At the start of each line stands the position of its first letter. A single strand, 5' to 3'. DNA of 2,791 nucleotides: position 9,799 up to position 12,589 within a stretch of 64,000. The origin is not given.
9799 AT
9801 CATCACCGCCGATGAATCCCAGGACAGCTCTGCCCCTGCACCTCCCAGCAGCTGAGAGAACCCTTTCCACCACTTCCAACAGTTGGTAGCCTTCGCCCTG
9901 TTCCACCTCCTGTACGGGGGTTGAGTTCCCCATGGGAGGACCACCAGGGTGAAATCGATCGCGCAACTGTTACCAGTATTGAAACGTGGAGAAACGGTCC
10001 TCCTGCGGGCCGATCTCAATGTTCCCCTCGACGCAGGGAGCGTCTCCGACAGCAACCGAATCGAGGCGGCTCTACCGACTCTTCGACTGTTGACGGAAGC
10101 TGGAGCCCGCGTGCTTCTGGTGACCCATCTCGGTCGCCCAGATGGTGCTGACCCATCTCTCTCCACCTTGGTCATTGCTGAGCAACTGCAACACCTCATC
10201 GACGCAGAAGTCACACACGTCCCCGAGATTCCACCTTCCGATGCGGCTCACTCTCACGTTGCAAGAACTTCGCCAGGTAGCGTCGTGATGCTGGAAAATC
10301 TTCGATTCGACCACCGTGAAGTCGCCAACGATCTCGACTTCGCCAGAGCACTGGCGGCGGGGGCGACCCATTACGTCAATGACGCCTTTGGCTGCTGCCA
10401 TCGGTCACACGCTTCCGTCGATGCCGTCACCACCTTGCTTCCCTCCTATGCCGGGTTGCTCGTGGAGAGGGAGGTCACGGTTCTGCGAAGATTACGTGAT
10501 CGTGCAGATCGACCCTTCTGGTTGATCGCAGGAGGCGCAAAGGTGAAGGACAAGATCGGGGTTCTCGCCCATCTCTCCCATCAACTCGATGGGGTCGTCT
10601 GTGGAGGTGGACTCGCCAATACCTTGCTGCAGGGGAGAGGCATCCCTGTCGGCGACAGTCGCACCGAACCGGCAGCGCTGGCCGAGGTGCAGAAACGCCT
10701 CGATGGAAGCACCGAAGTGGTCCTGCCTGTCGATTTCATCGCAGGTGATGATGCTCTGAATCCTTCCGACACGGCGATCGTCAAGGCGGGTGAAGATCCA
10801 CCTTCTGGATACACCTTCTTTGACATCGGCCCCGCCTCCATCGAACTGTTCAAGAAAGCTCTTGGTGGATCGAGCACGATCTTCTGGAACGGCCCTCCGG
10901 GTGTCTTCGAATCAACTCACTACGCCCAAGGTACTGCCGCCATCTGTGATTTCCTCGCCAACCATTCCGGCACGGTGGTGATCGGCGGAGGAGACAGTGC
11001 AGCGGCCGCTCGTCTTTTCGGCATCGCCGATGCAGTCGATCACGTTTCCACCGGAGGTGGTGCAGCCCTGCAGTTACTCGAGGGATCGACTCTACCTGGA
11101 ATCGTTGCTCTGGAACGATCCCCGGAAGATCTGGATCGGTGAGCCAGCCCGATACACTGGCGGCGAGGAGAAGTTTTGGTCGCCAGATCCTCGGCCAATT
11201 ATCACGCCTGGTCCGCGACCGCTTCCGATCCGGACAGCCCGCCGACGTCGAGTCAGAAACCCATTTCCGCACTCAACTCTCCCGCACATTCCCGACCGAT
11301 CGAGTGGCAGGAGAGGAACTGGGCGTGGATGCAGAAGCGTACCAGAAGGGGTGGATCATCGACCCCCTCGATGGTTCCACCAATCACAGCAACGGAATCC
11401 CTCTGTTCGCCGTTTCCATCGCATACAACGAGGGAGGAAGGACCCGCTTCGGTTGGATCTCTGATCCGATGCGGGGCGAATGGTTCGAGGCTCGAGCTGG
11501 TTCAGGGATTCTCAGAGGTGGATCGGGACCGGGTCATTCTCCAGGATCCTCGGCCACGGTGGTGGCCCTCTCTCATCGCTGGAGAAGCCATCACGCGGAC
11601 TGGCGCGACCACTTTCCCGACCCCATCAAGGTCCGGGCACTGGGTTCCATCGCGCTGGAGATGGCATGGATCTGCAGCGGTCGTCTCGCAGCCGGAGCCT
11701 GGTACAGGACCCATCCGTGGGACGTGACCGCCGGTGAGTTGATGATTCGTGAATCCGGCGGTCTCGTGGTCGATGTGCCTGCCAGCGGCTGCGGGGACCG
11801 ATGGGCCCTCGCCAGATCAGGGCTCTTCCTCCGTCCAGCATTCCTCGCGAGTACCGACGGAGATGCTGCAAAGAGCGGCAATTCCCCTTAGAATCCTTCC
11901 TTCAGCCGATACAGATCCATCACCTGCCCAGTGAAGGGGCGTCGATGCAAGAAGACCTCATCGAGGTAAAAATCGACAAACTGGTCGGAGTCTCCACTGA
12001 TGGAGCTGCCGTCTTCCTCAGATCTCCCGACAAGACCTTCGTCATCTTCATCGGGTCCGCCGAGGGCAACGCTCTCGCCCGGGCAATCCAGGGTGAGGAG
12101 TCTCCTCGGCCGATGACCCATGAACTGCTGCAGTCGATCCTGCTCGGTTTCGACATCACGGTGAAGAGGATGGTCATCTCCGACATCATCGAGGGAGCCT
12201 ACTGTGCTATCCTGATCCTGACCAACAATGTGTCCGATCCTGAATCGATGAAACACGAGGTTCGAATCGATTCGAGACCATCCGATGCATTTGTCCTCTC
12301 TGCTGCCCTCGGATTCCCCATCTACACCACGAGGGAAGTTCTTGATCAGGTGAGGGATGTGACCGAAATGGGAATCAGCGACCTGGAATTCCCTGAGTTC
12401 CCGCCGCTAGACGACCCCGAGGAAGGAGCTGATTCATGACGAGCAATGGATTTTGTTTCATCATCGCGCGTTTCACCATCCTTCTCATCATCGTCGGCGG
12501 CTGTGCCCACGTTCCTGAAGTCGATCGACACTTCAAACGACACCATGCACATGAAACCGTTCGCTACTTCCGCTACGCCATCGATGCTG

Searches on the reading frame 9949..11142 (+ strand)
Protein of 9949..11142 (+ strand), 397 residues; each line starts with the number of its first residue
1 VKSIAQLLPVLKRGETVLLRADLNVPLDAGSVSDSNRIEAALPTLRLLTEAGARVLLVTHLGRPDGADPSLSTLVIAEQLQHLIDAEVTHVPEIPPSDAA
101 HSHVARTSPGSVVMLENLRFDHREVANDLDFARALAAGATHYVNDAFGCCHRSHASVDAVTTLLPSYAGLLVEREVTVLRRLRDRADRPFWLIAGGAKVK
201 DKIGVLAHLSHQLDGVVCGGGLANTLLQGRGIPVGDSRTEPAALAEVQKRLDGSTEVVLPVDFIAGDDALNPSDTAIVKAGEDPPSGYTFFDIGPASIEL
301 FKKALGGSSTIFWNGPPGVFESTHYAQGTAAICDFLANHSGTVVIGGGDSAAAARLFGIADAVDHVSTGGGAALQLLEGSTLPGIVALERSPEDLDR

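Call 7: search_protein_families(library=pfam, proteins=[window:9949-11142:+])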
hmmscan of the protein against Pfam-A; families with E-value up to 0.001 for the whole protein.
window:9949-11142:+ (397 aa): 1 family
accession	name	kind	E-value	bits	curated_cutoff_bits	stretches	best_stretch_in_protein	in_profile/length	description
PF00162.24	PGK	-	7.5e-114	381.1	27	1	13-379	7-378/379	Phosphoglycerate kinase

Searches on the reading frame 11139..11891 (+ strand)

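Call 7: search_protein_families(library=pfam, proteins=[window:11139-11891:+])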
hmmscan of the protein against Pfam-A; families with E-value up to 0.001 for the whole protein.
window:11139-11891:+ (250 aa): 1 family
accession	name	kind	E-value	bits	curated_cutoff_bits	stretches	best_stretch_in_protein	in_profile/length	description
PF00459.30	Inositol_P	-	1.4e-32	113.7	27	1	35-216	45-241/271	Inositol monophosphatase family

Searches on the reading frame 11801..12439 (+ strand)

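Call 7: search_protein_families(library=pfam, proteins=[window:11801-12439:+])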
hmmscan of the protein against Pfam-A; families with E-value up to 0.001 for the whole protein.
window:11801-12439:+ (212 aa): 1 family
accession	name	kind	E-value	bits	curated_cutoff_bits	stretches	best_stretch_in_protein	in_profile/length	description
PF02577.19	BFN_dom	-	3.8e-26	91.6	27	1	73-185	3-108/112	Bifunctional nuclease domain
